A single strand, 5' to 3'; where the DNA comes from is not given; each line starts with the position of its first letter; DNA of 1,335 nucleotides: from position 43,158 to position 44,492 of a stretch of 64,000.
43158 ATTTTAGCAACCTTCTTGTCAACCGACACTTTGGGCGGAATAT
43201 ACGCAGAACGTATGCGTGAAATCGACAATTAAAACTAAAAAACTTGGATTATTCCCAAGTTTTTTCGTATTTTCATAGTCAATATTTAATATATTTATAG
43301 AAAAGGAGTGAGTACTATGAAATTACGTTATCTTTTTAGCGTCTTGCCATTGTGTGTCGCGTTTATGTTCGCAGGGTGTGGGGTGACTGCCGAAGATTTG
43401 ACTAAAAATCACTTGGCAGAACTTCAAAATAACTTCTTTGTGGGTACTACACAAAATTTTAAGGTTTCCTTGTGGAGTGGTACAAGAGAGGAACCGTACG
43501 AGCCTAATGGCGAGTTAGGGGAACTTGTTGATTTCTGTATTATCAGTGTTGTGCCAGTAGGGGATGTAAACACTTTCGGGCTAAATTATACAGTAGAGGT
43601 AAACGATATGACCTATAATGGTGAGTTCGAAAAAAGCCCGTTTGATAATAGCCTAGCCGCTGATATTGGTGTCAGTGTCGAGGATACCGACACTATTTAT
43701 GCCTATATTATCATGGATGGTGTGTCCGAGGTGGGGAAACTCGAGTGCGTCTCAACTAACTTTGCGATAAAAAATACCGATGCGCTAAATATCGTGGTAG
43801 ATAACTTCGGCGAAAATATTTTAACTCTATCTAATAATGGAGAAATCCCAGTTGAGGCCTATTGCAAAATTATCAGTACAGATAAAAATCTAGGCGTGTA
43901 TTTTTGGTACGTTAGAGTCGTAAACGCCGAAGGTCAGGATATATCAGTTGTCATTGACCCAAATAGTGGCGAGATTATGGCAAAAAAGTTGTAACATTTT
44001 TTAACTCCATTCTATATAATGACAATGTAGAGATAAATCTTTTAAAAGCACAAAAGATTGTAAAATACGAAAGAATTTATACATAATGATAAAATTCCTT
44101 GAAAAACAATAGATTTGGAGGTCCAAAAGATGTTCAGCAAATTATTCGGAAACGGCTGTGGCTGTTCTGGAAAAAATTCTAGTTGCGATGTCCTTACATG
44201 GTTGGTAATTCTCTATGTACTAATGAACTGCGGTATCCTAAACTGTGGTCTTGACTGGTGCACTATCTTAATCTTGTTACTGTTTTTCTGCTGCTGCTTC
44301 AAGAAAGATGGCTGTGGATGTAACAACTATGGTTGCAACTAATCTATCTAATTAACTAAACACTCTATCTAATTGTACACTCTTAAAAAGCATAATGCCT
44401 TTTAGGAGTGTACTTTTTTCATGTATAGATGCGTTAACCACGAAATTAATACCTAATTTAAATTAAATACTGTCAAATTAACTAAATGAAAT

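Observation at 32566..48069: Cluster of giant envelope proteins anchored by TM segments rather than LPXTG, interleaved with a PHP phosphoesterase, a lipoprotein and a Cys-rich peptide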

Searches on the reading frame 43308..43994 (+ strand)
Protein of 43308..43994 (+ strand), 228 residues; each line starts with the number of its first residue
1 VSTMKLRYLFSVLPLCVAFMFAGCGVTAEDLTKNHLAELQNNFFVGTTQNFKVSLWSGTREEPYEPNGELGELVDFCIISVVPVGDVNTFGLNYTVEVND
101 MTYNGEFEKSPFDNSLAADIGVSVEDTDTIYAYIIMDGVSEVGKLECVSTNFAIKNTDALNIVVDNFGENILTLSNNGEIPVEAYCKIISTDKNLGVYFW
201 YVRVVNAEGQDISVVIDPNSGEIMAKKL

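Call 8: search_protein_families(library=pfam, proteins=[window:43308-43994:+], max_evalue=0.01)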
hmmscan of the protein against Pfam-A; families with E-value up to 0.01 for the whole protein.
window:43308-43994:+ (228 aa): 0 families

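Call 9: search_protein_families(library=ncbifam, proteins=[window:43308-43994:+], max_evalue=0.01)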
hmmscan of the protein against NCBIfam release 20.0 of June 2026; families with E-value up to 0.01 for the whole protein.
window:43308-43994:+ (228 aa): 0 families

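Call 39: search_protein_families(library=pfam, proteins=[window:43317-43991:+], max_evalue=5)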
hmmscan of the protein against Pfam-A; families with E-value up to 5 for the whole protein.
window:43317-43991:+ (225 aa): 2 families
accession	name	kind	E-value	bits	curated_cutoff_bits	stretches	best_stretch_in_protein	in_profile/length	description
PF03413.25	PepSY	-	0.021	15.6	24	1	187-222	23-58/60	Peptidase propeptide and YPEB domain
PF22067.2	Cep192_D3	-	0.19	12.3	27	1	165-217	19-71/99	Cep192 domain 3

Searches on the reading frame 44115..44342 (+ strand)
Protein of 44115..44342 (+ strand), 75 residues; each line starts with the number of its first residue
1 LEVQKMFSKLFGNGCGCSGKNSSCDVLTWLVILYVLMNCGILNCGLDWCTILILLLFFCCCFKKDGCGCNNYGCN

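Call 8: search_protein_families(library=pfam, proteins=[window:44115-44342:+], max_evalue=0.01)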
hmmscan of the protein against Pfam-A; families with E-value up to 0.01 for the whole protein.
window:44115-44342:+ (75 aa): 0 families

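Call 9: search_protein_families(library=ncbifam, proteins=[window:44115-44342:+], max_evalue=0.01)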
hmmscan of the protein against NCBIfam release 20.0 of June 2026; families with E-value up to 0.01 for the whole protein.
window:44115-44342:+ (75 aa): 0 families

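Call 39: search_protein_families(library=pfam, proteins=[window:44130-44339:+], max_evalue=5)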
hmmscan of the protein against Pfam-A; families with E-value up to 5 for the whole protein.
window:44130-44339:+ (70 aa): 0 families
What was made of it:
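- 44130..44342 (+): Cys-rich peptide of 70 aa with two TM segments. It is restricted to this clade and highly conserved. No Pfam or NCBIfam hit (calls 8, 9, 39).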

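Call 60: search_protein_representatives(protein=window:44130-44339:+)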
Query: 70 residues. Proteins with E-value up to 0.001 (for the whole library): 2; up to 1e-10: 1; up to 1e-30: 0. The best 2 are listed.
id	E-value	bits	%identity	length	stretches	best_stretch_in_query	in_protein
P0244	4.6e-14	68.5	70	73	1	2-61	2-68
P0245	2.2e-08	50.4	63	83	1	14-62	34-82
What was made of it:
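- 44130..44342 (+): Only 2 cluster representatives were found among 1.84 billion proteins (call 60).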
